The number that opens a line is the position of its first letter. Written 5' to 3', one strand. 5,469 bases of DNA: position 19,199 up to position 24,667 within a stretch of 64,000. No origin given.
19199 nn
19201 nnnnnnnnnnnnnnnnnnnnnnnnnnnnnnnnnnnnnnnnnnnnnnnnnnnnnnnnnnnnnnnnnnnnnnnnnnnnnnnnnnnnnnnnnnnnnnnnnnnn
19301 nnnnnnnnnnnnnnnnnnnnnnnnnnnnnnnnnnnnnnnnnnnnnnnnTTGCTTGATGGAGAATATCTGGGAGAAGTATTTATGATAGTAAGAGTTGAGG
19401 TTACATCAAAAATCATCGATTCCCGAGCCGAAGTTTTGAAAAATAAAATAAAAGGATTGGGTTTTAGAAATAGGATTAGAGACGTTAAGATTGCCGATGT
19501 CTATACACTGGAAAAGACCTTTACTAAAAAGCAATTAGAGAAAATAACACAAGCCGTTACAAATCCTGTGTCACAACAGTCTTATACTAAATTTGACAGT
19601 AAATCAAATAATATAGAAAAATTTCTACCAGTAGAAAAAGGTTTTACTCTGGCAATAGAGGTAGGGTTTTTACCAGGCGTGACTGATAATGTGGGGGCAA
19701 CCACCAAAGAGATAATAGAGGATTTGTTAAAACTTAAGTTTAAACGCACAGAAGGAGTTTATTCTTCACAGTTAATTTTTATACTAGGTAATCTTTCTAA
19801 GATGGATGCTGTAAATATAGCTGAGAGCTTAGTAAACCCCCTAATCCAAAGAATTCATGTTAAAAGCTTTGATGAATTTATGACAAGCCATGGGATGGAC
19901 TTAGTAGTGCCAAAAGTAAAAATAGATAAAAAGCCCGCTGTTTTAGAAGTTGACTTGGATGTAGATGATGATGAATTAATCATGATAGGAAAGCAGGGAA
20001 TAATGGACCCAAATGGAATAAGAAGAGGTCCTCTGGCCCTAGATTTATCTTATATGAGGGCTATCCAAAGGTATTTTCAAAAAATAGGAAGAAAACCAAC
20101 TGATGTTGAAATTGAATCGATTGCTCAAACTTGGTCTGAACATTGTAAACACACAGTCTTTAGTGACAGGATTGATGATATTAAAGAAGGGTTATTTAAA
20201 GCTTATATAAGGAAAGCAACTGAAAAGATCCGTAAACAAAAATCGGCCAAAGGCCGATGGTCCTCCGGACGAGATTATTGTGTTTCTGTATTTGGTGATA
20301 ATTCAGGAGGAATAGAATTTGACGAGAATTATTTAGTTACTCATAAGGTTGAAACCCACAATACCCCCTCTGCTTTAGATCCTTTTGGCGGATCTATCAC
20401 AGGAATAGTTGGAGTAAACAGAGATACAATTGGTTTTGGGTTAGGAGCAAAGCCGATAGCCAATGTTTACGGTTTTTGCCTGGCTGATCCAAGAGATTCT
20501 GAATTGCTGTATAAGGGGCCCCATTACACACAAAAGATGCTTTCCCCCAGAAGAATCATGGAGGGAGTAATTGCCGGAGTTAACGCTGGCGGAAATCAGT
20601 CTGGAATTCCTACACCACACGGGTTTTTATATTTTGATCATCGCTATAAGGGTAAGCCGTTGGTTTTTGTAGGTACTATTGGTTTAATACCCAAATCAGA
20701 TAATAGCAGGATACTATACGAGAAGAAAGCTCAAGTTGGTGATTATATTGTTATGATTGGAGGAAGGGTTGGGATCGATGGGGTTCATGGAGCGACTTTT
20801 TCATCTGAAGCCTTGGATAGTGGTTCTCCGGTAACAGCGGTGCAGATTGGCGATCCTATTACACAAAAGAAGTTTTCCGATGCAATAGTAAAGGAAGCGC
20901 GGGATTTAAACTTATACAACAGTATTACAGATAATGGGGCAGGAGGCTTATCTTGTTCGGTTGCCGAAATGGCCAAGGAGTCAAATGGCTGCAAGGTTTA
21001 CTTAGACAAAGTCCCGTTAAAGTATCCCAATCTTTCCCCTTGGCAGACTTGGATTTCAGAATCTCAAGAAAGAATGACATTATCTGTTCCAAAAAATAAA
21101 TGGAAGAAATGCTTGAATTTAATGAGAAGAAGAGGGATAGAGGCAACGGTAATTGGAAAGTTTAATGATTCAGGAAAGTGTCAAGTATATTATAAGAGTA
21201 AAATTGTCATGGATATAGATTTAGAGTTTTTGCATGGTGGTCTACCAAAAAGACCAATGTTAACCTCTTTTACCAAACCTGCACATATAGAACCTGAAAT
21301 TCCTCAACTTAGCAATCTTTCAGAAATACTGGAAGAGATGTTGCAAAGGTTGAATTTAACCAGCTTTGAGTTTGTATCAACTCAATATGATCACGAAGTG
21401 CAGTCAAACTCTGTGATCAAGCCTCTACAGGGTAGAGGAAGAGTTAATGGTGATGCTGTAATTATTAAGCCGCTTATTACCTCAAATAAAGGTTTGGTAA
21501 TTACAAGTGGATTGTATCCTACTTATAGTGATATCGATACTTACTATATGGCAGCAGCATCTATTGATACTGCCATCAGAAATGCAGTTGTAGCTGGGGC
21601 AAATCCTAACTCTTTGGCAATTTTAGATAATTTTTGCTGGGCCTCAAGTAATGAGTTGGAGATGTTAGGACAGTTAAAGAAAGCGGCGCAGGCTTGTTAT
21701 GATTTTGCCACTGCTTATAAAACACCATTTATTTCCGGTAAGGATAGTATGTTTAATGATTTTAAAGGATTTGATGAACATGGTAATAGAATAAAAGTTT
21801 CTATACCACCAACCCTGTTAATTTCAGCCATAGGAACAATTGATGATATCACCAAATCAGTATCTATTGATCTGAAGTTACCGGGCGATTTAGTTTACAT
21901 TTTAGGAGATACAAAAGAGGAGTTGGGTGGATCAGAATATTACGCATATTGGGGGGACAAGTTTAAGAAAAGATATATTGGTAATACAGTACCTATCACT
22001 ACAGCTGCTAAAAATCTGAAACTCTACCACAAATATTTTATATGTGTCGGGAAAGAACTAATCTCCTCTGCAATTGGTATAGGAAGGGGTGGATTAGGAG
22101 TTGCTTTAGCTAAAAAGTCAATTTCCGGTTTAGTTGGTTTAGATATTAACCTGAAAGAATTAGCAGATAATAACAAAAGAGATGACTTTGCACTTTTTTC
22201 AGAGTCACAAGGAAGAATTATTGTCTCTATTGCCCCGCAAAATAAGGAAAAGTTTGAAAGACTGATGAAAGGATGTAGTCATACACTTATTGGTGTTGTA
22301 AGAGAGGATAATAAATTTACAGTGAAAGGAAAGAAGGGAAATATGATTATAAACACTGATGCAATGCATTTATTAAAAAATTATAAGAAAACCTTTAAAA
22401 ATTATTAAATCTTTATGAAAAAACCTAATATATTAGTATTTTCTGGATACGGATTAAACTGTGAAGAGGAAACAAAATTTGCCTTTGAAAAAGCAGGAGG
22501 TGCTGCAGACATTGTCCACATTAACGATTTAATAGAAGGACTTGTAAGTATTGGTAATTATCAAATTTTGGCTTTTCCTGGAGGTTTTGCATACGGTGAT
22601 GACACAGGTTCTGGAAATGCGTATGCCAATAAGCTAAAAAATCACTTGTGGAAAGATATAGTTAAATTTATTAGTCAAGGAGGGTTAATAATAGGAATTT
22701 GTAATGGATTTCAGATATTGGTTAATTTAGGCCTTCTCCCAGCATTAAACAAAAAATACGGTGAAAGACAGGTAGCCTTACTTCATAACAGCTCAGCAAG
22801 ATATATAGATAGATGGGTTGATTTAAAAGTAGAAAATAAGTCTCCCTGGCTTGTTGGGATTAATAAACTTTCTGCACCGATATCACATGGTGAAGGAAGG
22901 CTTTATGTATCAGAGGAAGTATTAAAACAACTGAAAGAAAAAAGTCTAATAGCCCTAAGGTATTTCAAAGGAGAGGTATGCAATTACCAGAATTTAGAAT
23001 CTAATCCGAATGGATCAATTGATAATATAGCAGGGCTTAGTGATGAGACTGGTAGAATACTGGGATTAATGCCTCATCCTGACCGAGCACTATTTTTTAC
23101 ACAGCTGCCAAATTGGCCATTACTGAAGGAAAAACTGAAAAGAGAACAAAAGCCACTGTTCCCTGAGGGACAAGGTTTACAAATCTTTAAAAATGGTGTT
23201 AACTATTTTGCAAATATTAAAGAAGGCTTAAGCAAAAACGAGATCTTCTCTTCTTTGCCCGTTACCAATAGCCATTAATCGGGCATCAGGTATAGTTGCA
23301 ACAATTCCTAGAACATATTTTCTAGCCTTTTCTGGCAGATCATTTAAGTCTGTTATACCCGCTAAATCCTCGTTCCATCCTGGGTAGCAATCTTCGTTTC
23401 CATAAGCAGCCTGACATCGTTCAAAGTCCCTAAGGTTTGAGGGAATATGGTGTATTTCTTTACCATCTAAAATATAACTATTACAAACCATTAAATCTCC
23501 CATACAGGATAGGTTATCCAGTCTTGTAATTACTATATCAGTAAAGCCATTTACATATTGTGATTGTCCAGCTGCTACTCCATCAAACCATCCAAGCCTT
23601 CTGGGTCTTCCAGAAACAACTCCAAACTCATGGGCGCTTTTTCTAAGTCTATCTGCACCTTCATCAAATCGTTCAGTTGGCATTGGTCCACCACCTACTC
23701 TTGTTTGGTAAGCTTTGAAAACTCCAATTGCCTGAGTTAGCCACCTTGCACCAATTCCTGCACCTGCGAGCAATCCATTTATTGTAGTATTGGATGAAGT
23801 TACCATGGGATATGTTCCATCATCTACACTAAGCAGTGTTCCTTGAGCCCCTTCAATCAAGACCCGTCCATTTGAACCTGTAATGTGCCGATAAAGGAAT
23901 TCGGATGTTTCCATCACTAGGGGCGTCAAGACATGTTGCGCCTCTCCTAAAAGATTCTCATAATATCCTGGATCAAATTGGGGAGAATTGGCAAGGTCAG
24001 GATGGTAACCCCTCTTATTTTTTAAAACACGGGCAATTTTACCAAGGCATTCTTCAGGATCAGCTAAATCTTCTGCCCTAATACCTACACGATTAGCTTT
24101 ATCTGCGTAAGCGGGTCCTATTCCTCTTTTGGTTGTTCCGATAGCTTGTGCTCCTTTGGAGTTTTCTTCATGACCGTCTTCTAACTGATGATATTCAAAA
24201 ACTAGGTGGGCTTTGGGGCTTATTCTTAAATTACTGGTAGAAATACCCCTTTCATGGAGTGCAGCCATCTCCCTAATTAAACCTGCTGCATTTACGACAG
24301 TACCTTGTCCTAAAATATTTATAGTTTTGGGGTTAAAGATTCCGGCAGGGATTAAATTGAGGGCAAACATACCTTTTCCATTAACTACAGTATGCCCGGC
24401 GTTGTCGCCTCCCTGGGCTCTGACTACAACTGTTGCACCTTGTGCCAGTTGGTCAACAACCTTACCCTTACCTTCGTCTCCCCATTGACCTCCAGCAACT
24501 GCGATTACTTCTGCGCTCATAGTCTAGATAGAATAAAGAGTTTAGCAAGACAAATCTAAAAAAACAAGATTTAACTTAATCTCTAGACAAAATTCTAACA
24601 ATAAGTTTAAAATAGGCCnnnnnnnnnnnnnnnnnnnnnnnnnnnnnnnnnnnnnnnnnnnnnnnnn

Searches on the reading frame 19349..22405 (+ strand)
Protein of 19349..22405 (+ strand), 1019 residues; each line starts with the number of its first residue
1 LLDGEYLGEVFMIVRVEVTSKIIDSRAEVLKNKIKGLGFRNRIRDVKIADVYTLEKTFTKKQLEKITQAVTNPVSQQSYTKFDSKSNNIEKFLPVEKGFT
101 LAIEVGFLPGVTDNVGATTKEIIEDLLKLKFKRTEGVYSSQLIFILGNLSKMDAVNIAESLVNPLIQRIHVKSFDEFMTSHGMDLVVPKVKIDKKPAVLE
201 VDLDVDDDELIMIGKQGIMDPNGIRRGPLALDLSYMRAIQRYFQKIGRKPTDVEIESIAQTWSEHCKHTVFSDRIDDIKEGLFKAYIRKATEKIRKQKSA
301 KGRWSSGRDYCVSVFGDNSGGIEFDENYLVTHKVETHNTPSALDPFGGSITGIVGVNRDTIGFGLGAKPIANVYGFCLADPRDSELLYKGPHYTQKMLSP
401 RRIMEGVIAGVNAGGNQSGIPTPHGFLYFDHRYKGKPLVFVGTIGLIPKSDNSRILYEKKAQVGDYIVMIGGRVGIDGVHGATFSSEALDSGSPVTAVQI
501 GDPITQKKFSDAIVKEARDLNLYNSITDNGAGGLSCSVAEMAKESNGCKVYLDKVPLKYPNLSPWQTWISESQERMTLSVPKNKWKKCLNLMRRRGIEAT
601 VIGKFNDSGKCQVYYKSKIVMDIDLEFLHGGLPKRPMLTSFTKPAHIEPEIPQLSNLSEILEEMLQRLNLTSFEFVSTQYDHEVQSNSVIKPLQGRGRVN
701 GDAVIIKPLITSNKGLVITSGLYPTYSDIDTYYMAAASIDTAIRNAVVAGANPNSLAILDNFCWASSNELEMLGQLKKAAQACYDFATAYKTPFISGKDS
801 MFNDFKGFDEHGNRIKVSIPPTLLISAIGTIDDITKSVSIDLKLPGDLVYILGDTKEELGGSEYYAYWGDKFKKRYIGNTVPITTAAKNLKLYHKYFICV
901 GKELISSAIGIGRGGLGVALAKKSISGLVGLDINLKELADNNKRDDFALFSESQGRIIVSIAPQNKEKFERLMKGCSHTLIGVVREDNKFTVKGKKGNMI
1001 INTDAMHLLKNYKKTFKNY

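Call 8: search_protein_families(library=pfam, proteins=[window:19349-22405:+], max_evalue=0.001)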
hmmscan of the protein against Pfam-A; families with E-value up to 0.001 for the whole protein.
window:19349-22405:+ (1019 aa): 3 families
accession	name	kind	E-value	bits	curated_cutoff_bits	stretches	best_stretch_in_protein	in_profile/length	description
PF02769.27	AIRS_C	-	4.8e-45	153.9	23.1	2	462-616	1-156/156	AIR synthase related protein, C-terminal domain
PF00586.29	AIRS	-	1.4e-18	67.7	24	2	316-447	1-112/112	AIR synthase related protein, N-terminal domain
PF18072.6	FGAR-AT_linker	-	5.6e-15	56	26.6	1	229-268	10-49/50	Formylglycinamide ribonucleotide amidotransferase linker domain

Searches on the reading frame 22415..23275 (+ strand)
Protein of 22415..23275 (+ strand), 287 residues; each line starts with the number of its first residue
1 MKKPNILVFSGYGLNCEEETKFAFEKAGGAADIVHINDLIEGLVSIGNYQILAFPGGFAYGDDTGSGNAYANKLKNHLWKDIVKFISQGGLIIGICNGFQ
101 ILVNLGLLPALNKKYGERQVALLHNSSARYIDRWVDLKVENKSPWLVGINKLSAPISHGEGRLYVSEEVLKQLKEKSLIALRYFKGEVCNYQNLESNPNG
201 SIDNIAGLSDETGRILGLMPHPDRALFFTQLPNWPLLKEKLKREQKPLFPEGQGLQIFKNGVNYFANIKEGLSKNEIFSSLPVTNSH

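Call 8: search_protein_families(library=pfam, proteins=[window:22415-23275:+], max_evalue=0.001)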
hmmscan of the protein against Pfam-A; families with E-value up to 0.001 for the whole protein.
window:22415-23275:+ (287 aa): 2 families
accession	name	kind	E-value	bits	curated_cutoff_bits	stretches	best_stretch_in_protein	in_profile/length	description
PF13507.12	GATase_5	-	5.5e-77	258.8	27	1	3-265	1-260/260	CobB/CobQ-like glutamine amidotransferase domain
PF07685.20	GATase_3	-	0.00023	21.3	27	1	46-103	37-89/196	CobB/CobQ-like glutamine amidotransferase domain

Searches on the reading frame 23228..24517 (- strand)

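Call 8: search_protein_families(library=pfam, proteins=[window:23228-24517:-], max_evalue=0.001)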
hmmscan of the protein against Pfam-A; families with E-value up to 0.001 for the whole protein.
window:23228-24517:- (429 aa): 1 family
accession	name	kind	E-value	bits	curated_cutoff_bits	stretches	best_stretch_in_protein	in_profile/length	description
PF00709.27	Adenylsucc_synt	-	5.5e-139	463.9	27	1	7-426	2-415/416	Adenylosuccinate synthetase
